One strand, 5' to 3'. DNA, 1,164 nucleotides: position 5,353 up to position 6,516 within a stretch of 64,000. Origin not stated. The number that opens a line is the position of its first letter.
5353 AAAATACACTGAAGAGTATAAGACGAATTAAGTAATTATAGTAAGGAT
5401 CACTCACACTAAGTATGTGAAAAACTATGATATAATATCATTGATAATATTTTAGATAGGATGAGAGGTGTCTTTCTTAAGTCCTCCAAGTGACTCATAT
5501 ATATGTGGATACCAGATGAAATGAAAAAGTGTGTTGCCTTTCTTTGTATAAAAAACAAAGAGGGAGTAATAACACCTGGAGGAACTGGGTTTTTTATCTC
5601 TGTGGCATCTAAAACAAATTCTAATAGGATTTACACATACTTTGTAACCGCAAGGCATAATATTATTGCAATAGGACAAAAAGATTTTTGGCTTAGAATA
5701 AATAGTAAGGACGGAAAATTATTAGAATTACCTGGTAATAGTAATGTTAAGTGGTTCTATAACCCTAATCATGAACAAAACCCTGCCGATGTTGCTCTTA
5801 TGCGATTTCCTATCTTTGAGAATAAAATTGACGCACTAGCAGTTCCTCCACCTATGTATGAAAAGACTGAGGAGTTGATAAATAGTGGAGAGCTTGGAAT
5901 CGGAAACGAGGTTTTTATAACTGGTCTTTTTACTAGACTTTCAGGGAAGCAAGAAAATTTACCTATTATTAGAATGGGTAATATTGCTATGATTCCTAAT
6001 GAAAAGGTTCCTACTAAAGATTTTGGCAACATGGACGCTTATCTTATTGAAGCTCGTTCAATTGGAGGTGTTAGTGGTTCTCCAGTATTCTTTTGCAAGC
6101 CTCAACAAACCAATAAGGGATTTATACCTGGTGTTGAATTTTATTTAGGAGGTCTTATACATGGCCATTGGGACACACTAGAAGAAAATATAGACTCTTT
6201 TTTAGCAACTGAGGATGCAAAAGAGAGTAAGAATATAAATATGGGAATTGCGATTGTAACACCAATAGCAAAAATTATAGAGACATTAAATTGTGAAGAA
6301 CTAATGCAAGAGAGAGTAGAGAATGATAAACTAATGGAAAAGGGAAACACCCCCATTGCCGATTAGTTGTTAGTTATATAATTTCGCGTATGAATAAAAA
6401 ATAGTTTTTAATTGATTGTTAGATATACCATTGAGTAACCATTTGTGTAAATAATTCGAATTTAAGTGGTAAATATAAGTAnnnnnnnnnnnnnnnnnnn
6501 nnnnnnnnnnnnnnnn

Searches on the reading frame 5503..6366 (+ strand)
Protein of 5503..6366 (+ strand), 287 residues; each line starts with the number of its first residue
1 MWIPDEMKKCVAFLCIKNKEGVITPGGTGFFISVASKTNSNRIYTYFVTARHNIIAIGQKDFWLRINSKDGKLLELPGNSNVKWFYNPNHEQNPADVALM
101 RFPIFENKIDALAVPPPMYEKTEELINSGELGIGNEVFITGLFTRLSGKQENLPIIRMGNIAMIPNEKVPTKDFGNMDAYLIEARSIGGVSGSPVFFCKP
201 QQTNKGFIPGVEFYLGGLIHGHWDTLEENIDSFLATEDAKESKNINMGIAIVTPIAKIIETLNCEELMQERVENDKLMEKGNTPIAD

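Call 4: search_protein_families(library=pfam, proteins=[window:5503-6366:+], max_evalue=1)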
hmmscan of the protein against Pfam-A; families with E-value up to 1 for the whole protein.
window:5503-6366:+ (287 aa): 1 family
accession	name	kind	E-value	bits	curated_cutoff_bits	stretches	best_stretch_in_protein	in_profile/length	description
PF13365.12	Trypsin_2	-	0.0035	18.5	27.6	1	27-196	1-135/144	Trypsin-like peptidase domain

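Call 5: search_protein_families(library=padloc, proteins=[window:5503-6366:+], max_evalue=1)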
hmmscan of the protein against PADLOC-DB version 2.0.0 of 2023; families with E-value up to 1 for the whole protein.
window:5503-6366:+ (287 aa): 2 families
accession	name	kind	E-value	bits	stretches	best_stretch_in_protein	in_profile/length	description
PDLC05022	PDC-S45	-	1.8e-17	61.3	1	24-260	36-278/293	-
PDLC03855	LmuA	-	8.5e-06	23.3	1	5-203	5-161/425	-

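Call 6: search_protein_families(library=ncbifam, proteins=[window:5503-6366:+], max_evalue=1)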
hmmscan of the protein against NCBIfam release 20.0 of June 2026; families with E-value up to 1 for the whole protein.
window:5503-6366:+ (287 aa): 0 families

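Call 78: search_protein_families(library=phrogs, proteins=[window:5503-6366:+], max_evalue=0.001)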
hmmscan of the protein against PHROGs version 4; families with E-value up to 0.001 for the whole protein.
window:5503-6366:+ (287 aa): 1 family
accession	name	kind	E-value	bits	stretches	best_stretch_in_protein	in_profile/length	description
phrog_7688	-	unknown function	3.8e-14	53.4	1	8-265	8-275/288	-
